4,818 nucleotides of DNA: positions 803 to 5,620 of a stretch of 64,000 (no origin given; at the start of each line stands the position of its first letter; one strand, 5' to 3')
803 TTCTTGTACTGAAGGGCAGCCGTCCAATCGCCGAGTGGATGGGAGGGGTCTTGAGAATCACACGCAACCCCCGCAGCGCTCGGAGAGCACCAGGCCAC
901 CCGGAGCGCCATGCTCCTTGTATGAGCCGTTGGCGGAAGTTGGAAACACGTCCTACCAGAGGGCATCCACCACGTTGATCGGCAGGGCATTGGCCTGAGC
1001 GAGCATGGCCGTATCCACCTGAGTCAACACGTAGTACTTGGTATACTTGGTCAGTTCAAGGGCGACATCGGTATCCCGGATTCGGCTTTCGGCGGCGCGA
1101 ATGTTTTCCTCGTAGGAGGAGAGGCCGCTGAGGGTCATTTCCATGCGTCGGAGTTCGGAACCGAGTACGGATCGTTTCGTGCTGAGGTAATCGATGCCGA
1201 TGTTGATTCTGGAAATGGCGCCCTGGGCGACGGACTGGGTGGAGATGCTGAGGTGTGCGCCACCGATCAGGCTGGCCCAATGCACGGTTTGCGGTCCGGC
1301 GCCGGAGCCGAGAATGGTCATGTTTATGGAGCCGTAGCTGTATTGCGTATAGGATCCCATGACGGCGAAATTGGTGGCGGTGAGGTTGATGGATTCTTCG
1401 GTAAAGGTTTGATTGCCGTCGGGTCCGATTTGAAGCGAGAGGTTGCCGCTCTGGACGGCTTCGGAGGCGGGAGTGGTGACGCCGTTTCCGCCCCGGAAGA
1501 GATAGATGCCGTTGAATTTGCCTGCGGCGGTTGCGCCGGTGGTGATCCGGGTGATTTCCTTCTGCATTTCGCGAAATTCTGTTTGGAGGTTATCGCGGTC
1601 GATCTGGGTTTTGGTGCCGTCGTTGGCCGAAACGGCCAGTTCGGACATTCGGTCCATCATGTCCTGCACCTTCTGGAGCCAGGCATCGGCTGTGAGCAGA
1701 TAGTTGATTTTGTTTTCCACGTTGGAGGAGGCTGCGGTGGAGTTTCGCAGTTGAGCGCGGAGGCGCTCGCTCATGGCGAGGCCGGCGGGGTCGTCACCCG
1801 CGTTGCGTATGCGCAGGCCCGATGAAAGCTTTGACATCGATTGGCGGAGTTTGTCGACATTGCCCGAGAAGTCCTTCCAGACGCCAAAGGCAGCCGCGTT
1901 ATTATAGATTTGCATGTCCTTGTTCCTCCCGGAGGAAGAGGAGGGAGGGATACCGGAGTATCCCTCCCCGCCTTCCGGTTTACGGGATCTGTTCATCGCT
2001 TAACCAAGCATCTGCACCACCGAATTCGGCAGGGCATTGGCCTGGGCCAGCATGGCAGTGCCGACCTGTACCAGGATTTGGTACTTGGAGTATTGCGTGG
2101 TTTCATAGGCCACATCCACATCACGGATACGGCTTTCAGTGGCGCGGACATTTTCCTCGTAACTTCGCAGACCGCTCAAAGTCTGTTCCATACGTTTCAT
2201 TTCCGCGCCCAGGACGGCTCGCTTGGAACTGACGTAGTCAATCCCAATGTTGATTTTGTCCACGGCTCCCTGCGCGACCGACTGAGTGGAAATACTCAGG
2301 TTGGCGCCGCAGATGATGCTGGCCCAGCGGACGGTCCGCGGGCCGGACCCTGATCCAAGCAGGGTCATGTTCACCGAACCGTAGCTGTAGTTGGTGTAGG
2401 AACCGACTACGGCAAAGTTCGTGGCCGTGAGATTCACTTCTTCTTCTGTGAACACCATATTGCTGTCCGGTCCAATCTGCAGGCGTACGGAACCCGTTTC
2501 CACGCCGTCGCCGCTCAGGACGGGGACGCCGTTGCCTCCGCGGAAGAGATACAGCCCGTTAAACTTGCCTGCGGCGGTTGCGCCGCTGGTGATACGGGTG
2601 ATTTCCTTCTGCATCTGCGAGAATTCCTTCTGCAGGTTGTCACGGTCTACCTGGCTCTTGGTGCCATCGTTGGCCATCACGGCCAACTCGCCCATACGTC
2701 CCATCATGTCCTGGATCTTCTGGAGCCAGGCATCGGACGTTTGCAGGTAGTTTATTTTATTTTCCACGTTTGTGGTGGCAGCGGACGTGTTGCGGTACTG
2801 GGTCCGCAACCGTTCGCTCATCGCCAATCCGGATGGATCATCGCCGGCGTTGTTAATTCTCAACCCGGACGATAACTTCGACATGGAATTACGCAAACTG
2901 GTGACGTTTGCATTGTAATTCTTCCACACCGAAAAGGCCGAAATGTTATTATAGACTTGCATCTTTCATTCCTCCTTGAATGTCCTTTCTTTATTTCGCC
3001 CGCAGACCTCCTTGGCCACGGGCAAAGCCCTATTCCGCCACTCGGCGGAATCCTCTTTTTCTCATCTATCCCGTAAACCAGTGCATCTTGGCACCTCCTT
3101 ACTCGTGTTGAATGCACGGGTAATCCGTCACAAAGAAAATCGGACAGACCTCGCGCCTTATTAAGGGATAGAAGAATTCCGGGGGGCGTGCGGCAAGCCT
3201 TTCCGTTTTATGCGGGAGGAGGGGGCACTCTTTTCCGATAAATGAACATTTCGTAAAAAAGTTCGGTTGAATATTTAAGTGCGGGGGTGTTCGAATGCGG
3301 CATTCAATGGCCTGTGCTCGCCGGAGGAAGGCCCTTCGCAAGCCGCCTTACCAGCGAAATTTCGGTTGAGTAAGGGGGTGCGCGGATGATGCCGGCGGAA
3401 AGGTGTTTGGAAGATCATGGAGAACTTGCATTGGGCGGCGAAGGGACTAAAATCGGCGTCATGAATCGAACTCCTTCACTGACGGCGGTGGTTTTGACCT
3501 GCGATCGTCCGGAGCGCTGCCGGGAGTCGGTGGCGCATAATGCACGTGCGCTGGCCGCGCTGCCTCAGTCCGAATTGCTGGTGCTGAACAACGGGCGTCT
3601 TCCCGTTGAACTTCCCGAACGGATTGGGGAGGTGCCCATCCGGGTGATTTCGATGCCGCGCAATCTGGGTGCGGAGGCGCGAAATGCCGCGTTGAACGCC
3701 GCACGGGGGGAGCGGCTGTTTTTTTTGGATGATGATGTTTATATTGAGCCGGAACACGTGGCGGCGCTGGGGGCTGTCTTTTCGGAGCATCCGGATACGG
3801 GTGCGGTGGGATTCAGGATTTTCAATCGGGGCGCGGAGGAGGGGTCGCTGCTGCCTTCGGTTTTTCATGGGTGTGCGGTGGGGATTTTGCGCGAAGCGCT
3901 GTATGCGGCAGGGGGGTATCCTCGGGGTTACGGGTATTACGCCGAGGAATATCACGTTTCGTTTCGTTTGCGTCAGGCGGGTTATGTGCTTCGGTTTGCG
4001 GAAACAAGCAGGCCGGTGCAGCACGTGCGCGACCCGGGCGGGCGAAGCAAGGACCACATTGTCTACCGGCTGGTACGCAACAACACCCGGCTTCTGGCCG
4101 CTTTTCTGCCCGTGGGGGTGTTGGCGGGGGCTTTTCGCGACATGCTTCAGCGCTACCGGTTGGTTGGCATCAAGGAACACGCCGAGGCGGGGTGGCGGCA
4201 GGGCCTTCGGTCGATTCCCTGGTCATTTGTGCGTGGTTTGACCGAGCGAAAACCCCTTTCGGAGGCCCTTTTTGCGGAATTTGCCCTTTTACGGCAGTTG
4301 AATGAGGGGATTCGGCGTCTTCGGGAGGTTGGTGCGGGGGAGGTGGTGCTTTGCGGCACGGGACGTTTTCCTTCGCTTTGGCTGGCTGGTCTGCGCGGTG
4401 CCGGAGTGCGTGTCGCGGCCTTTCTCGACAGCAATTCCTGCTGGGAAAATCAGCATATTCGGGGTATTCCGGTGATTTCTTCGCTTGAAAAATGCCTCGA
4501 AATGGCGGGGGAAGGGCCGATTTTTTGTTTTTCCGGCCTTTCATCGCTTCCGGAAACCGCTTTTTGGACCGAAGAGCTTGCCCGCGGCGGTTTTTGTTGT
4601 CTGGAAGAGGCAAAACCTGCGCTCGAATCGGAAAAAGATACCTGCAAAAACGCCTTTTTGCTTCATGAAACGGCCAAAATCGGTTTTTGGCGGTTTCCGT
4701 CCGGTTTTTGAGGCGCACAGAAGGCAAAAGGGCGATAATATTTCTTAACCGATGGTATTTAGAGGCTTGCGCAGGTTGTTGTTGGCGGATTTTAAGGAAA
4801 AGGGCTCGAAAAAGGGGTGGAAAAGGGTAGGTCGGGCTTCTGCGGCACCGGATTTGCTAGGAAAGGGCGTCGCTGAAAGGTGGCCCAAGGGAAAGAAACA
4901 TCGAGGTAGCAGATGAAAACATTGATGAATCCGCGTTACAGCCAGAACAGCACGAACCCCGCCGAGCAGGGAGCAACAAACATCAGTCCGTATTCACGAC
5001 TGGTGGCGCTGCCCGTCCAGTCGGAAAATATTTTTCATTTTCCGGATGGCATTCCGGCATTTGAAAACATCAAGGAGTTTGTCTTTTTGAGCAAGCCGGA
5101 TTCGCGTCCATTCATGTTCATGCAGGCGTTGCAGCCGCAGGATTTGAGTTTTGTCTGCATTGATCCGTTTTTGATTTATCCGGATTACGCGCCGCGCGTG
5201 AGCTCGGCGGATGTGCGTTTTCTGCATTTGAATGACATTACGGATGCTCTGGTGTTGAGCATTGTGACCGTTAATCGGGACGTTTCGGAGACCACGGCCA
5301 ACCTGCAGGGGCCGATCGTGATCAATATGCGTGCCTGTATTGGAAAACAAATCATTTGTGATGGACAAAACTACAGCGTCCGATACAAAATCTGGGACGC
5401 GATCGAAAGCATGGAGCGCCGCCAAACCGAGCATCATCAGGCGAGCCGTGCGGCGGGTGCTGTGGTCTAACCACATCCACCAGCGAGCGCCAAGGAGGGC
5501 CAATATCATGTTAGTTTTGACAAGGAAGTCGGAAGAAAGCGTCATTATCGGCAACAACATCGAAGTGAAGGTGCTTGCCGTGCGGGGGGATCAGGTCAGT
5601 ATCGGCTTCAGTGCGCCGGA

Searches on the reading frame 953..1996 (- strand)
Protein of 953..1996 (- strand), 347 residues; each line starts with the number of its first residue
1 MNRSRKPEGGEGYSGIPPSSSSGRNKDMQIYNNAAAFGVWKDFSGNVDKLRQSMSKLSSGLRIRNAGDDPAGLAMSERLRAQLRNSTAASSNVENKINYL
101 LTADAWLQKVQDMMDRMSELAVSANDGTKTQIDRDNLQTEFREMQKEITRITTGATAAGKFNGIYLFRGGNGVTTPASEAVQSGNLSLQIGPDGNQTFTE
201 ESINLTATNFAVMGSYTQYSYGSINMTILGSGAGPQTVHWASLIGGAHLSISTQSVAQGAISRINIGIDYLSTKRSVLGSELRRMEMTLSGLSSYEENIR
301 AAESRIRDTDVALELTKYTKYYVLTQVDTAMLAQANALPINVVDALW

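Call 37: search_protein_families(library=pfam, proteins=[window:953-1996:-], max_evalue=0.0001)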
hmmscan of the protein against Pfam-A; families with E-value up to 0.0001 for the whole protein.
window:953-1996:- (347 aa): 2 families
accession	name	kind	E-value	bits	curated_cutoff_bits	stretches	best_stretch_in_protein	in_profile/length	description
PF00669.25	Flagellin_N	-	3.2e-25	89.3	26.6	1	33-171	4-138/139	Bacterial flagellin N-terminal helical region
PF00700.27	Flagellin_C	-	4.6e-15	56.2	23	1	268-344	8-84/86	Bacterial flagellin C-terminal helical region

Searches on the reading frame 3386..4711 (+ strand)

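Call 37: search_protein_families(library=pfam, proteins=[window:3386-4711:+], max_evalue=0.0001)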
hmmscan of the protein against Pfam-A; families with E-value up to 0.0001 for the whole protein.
window:3386-4711:+ (441 aa): 1 family
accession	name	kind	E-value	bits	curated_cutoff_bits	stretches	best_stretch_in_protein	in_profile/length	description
PF00535.33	Glycos_transf_2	-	9.7e-12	45.6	23.3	1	35-149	3-120/168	Glycosyl transferase family 2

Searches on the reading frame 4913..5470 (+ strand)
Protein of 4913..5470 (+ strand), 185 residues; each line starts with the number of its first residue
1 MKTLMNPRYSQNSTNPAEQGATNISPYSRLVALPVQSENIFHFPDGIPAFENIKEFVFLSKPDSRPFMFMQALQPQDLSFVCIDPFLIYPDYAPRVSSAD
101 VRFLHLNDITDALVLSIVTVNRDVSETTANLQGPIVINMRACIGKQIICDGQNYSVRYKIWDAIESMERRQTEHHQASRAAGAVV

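Call 37: search_protein_families(library=pfam, proteins=[window:4913-5470:+], max_evalue=0.0001)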
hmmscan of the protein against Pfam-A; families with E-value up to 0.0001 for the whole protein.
window:4913-5470:+ (185 aa): 1 family
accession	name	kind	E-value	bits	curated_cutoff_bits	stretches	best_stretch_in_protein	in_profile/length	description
PF02623.20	FliW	-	3.4e-36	124.1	25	1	41-160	1-122/122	FliW protein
